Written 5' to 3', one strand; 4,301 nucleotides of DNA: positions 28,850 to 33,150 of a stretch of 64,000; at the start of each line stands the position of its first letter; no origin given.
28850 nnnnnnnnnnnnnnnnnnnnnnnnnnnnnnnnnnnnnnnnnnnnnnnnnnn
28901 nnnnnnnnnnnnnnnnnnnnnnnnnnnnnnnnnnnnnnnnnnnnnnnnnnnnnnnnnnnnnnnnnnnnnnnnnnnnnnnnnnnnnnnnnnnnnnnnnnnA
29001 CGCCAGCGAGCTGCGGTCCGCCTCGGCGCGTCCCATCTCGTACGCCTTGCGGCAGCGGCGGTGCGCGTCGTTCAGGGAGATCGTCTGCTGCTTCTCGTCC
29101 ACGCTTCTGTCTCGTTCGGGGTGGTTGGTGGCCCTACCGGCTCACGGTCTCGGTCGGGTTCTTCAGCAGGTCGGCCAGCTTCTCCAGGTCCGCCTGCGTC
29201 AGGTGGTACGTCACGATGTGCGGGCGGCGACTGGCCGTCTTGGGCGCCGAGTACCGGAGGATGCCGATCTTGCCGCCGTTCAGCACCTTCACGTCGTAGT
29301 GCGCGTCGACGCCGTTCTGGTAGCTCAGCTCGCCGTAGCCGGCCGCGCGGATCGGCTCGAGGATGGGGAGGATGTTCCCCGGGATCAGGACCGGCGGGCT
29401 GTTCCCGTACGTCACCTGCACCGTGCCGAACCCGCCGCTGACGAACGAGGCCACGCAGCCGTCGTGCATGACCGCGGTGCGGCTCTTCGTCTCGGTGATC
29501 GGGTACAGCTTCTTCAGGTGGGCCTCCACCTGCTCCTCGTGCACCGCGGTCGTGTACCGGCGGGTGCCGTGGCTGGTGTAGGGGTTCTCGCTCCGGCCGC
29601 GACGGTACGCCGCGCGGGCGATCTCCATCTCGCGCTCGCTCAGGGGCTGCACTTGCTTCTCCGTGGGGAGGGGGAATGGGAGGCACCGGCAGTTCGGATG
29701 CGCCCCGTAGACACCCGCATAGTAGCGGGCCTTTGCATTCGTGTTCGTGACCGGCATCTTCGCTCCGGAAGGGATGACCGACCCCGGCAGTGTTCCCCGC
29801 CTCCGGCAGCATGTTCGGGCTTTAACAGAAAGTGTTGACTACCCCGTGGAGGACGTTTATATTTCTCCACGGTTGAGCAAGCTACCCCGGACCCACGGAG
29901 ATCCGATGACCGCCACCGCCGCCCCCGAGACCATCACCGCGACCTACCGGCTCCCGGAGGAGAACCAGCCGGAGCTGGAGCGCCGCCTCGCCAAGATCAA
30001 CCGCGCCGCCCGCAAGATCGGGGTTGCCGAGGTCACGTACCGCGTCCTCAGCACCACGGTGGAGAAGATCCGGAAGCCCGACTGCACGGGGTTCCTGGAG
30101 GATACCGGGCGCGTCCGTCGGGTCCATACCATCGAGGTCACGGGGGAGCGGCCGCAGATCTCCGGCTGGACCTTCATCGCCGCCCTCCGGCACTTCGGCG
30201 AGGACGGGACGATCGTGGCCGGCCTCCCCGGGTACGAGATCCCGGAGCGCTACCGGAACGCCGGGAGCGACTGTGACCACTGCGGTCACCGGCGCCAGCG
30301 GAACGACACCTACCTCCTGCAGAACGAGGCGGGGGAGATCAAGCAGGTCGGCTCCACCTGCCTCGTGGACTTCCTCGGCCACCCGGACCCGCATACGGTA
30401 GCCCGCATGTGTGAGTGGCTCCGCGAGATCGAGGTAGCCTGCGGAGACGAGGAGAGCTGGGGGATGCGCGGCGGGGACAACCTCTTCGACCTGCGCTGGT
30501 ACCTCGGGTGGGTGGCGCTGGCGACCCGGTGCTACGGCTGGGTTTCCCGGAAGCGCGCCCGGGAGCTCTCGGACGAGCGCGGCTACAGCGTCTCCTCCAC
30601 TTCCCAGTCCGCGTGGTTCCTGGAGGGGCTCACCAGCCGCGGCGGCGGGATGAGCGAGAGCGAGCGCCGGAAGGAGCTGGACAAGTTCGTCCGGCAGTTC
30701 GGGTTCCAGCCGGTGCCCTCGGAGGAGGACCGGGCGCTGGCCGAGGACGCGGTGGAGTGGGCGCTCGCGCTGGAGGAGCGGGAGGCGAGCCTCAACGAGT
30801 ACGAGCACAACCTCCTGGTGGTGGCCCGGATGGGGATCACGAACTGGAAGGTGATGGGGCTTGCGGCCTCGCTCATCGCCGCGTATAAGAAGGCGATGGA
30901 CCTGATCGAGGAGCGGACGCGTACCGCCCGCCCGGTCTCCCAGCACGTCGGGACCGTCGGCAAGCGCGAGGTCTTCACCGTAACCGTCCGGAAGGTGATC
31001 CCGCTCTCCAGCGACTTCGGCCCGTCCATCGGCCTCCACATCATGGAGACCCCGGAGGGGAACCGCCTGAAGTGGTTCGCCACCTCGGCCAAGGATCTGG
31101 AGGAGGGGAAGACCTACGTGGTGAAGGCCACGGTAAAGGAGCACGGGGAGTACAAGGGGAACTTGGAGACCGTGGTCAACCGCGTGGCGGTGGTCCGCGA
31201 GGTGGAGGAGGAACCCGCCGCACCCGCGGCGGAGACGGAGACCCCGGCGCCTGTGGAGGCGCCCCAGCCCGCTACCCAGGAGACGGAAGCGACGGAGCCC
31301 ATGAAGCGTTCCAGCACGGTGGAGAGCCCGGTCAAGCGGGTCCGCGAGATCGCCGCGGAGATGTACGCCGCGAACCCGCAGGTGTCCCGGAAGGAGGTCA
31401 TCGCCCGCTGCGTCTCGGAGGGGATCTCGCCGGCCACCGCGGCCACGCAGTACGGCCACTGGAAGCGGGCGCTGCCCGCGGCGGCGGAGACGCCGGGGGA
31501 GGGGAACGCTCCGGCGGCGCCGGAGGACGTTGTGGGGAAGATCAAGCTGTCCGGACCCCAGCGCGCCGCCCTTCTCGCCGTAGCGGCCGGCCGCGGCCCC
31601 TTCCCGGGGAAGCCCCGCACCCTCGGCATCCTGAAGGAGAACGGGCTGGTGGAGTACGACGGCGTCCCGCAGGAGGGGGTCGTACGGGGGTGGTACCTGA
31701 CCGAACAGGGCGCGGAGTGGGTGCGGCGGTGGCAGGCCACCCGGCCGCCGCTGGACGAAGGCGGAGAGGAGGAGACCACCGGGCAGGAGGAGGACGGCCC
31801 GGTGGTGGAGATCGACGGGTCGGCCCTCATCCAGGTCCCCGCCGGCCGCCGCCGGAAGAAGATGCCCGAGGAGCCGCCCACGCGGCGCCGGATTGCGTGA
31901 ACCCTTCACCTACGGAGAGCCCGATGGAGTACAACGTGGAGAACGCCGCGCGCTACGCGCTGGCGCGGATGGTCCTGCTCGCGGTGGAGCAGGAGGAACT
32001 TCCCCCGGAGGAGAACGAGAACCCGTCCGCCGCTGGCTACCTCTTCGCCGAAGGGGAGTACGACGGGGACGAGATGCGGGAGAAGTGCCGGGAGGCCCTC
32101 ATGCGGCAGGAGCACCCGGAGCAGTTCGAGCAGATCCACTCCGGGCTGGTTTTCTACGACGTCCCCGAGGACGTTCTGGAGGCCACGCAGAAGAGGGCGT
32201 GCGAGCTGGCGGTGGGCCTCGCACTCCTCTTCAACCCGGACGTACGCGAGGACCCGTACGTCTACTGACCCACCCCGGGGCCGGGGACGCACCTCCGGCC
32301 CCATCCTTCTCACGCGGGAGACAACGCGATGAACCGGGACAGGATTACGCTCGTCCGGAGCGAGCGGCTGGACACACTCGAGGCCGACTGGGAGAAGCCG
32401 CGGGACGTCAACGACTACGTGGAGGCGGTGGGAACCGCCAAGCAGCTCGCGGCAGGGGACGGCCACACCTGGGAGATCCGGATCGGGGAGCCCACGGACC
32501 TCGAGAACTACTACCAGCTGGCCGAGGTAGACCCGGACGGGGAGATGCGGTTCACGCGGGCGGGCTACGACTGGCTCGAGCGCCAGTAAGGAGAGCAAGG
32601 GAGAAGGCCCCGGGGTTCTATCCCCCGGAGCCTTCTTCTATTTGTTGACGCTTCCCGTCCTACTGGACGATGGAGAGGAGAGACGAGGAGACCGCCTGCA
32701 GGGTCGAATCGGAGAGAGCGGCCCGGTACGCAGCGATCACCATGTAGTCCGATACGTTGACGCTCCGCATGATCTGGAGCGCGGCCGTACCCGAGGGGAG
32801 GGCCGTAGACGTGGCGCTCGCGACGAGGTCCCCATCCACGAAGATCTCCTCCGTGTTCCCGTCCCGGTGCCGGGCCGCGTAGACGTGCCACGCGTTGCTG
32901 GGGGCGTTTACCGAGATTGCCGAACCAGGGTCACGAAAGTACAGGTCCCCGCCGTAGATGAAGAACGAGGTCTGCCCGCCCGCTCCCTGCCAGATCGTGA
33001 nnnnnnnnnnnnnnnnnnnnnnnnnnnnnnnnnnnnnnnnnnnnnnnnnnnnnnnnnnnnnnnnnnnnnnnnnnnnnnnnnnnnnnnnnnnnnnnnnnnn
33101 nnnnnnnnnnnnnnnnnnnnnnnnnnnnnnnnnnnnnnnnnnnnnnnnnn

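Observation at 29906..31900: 664-aa orphan protein as sole large ORF of antisense island 2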

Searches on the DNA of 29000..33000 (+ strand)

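Call 8: search_dna_similar(query=window:29000-33000:+, collection=phages, mode=near, max_rows=20)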
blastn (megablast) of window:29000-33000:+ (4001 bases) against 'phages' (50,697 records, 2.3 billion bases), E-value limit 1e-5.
No match.

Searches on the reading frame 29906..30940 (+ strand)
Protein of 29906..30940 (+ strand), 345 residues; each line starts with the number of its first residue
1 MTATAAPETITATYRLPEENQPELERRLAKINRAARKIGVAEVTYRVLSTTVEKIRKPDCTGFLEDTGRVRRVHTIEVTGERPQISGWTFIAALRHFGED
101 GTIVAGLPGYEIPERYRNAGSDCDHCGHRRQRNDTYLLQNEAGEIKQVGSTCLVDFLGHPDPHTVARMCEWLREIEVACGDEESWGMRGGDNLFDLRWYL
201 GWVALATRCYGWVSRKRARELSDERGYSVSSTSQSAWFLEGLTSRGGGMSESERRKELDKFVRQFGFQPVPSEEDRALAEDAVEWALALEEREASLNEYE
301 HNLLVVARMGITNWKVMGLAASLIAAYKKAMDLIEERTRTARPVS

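Call 51: predict_structure(alignment_id=A2)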
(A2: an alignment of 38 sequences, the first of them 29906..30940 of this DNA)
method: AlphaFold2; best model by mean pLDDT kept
length: 345 residues; sequences in the alignment: 38
mean_pLDDT: 87.2   pTM: 0.75
mean pLDDT of the five models: 87.2, 86.4, 84.7, 84.3, 83.0
residues with pLDDT >= 90: 192; 70-90: 116; 50-70: 32; < 50: 5
segments of 3 or more residues with pLDDT < 50: 1-4
pLDDT, mean of each block of 10 residues (from residue 1): 56 89 89 83 94 89 89 92 78 87 81 91 92 86 91 76 68 73 56 93 98 97 97 95 80 93 96 98 97 89 94 93 98 95 76
secondary structure, 60 per line:
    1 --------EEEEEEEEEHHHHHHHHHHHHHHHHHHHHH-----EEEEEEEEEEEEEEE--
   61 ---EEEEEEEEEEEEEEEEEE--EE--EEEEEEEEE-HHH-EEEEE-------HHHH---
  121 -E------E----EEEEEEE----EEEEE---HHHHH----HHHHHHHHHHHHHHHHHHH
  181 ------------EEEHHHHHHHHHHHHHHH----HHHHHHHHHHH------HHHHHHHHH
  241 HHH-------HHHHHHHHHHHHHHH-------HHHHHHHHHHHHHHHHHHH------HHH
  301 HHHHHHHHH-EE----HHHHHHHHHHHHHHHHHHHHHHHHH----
elements in order: E9-17 H18-38 E44-58 E64-81 E88-96 E102-106 H114-117 E134-140 E145-149 H153-157 H162-180 E193-195 H196-210 H215-225 H232-243 H251-265 H273-291 H298-309 H317-341
